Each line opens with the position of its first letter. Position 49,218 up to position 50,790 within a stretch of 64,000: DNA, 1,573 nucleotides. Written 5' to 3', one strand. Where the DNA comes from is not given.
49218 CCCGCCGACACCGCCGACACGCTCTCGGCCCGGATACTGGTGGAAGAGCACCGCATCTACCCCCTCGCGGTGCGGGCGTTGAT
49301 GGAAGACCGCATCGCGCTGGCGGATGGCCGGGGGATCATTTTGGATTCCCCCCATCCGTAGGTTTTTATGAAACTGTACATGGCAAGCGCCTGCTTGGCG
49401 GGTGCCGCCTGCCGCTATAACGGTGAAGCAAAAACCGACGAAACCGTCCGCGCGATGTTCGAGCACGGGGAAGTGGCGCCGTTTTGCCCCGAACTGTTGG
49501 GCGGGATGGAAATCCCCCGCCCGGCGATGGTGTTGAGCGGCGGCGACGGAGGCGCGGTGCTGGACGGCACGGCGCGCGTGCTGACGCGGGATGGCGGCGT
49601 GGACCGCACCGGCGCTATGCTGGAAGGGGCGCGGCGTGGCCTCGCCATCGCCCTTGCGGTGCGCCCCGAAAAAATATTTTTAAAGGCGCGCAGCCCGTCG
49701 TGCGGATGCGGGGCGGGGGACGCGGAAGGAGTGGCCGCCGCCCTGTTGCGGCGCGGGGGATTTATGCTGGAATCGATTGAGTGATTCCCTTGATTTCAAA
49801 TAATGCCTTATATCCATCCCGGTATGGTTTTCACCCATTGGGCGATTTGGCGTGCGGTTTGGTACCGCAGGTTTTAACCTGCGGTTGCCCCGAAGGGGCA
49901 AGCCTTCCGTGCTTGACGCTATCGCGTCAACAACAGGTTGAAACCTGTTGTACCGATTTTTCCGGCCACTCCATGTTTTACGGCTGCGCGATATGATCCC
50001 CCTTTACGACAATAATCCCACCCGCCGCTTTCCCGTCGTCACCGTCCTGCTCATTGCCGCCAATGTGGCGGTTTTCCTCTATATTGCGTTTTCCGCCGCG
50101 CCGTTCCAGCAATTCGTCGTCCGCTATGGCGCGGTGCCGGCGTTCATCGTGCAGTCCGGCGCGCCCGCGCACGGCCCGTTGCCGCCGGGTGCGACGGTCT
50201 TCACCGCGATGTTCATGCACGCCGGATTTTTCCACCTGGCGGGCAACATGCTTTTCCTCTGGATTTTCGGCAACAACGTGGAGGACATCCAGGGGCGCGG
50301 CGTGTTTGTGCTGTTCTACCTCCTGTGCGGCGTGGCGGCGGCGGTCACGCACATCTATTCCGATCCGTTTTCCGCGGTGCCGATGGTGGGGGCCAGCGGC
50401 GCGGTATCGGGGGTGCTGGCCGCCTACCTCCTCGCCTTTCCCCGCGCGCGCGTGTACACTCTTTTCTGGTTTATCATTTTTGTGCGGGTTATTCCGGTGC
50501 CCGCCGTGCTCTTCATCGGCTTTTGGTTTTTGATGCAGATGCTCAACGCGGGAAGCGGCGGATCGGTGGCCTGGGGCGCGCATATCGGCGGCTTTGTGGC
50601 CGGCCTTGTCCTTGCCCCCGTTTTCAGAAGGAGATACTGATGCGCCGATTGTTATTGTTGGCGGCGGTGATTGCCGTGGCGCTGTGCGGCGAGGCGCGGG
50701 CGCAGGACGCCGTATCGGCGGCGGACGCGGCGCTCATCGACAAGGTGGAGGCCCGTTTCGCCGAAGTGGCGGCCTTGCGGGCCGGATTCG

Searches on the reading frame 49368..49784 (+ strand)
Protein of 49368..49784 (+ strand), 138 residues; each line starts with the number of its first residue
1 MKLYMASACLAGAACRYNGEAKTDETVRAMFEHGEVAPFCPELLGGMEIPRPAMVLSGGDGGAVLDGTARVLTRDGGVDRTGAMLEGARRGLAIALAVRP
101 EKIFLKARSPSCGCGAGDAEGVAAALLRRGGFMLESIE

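Call 68: search_protein_families(library=pfam, proteins=[window:49368-49784:+], max_evalue=0.001)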
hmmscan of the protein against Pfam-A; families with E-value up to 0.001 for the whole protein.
window:49368-49784:+ (138 aa): 1 family
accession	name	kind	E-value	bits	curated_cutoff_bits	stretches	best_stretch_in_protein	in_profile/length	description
PF04463.17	2-thiour_desulf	-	5e-26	91.9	34.7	1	7-132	4-134/141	2-thiouracil desulfurase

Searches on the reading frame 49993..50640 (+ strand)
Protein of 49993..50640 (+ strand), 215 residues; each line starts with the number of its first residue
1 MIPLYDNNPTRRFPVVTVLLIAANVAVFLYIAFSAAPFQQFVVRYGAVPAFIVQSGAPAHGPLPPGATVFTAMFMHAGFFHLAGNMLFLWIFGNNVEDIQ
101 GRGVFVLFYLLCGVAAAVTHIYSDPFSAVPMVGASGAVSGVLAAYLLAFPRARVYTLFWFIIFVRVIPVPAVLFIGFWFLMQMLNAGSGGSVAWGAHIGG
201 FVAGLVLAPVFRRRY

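Call 68: search_protein_families(library=pfam, proteins=[window:49993-50640:+], max_evalue=0.001)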
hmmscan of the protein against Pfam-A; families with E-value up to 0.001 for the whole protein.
window:49993-50640:+ (215 aa): 1 family
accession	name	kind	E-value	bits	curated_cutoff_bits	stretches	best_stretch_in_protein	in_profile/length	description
PF01694.28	Rhomboid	-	4e-32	111.8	22.6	1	68-213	6-142/143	Rhomboid domain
